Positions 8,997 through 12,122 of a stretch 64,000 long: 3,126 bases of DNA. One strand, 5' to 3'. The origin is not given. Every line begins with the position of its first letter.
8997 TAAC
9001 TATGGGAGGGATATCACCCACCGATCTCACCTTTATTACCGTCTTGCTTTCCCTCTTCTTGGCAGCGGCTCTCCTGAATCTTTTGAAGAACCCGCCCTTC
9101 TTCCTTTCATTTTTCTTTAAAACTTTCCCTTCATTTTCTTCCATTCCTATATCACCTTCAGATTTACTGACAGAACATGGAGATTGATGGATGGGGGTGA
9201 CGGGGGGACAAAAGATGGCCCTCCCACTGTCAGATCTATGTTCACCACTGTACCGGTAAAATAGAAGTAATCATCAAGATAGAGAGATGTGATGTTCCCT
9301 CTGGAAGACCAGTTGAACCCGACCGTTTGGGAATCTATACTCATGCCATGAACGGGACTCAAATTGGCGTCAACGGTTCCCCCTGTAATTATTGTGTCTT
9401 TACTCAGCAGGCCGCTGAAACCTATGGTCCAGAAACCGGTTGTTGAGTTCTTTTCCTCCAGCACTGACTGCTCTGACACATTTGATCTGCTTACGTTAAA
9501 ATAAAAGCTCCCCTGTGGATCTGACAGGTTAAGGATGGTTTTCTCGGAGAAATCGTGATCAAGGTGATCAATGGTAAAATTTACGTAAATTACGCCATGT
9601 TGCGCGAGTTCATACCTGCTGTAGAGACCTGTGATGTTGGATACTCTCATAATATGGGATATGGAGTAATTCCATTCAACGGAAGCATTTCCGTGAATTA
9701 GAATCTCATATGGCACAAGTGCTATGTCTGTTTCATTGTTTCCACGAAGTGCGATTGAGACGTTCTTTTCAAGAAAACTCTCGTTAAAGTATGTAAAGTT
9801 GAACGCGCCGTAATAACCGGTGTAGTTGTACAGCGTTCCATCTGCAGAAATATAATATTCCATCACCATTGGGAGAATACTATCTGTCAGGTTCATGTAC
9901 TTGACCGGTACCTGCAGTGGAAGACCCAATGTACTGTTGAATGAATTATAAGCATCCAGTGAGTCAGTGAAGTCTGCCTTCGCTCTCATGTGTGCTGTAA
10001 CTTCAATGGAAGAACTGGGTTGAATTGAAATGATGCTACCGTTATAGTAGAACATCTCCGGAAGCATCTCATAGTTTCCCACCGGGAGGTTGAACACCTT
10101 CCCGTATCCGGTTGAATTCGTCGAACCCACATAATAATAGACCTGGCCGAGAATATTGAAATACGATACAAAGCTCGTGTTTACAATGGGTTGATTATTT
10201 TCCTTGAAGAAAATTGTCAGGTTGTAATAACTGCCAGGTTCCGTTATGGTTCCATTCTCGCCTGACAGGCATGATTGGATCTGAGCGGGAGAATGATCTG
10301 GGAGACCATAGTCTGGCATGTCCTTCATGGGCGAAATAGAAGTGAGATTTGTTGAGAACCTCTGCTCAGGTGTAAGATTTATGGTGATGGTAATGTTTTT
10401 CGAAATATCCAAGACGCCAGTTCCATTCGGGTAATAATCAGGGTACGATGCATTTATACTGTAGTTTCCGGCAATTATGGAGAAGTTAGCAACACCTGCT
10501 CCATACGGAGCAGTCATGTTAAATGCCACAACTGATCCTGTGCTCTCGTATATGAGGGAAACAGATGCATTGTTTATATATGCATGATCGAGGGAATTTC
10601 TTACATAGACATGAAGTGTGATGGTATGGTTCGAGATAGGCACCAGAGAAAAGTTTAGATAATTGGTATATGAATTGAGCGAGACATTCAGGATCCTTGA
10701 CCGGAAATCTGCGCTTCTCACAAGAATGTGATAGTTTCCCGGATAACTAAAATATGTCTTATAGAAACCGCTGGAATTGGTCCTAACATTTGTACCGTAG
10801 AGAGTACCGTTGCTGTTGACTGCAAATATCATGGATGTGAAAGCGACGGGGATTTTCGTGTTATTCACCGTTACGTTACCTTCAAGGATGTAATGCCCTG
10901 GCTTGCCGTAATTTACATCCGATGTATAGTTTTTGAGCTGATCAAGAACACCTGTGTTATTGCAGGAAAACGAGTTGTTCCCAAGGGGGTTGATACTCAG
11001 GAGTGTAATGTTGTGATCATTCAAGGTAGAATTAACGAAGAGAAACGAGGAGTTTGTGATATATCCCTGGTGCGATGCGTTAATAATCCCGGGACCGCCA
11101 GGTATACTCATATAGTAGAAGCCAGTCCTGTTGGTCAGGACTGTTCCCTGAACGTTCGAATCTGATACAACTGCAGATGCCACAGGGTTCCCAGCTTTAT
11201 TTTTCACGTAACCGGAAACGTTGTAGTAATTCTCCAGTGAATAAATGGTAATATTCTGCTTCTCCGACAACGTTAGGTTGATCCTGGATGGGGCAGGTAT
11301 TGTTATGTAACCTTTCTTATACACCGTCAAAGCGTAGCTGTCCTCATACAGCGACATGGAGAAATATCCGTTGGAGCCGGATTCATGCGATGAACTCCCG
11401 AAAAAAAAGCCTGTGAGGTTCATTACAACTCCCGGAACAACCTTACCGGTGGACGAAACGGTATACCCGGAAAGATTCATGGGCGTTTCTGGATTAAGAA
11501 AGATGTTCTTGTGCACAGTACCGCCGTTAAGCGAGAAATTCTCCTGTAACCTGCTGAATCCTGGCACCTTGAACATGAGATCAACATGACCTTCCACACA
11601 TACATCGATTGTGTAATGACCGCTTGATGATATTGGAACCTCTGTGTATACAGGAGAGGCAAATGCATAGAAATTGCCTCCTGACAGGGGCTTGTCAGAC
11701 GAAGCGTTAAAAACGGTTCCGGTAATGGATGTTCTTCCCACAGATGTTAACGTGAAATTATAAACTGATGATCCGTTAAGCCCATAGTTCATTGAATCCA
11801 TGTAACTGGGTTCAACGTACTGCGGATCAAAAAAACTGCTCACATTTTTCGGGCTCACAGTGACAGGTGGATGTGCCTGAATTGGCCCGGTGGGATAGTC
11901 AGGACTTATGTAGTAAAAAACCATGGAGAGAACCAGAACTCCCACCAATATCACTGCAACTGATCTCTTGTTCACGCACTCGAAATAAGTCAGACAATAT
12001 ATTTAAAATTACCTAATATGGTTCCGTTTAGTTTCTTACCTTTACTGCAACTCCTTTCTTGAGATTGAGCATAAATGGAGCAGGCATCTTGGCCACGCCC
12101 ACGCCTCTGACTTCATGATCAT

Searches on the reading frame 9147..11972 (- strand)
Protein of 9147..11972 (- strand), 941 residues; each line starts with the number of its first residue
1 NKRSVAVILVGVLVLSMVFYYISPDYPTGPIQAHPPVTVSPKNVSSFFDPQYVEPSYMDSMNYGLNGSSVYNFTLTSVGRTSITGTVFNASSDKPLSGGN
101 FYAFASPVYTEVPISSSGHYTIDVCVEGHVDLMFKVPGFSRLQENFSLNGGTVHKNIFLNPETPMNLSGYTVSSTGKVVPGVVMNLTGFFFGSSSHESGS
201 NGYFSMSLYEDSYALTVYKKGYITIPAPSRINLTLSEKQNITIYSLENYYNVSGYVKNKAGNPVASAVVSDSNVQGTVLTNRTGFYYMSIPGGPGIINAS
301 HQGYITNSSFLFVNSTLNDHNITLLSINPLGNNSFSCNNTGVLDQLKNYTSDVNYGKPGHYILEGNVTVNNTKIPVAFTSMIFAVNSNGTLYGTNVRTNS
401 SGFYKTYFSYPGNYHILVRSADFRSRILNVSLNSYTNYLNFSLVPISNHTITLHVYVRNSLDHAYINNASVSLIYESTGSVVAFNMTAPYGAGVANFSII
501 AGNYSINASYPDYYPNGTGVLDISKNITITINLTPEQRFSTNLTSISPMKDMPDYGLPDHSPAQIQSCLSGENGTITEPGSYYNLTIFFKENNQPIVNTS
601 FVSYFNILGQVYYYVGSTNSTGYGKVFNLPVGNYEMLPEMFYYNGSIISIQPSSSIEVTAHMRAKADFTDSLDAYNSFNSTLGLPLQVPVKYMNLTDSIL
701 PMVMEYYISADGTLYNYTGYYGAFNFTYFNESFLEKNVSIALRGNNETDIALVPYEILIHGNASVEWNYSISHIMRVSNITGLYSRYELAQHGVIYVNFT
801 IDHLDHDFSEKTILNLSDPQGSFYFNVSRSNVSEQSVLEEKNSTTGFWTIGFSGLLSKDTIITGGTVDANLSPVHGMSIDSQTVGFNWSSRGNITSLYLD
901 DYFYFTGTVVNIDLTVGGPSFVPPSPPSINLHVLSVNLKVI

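Call 36: search_protein_families(library=pfam, proteins=[window:9147-11921:-], max_evalue=0.01)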
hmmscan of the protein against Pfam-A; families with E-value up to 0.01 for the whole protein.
window:9147-11921:- (924 aa): 2 families
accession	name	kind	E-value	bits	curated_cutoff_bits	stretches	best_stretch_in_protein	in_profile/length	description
PF13620.12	CarboxypepD_reg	-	5.1e-24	84.9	32.3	3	235-292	2-64/82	Carboxypeptidase regulatory-like domain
PF13715.12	CarbopepD_reg_2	-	6.9e-09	36.1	32.2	1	235-299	1-67/88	CarboxypepD_reg-like domain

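Call 76: search_protein_families(library=ncbifam, proteins=[window:9147-11972:-], max_evalue=0.01)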
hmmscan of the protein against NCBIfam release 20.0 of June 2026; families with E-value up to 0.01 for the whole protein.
window:9147-11972:- (941 aa): 0 families
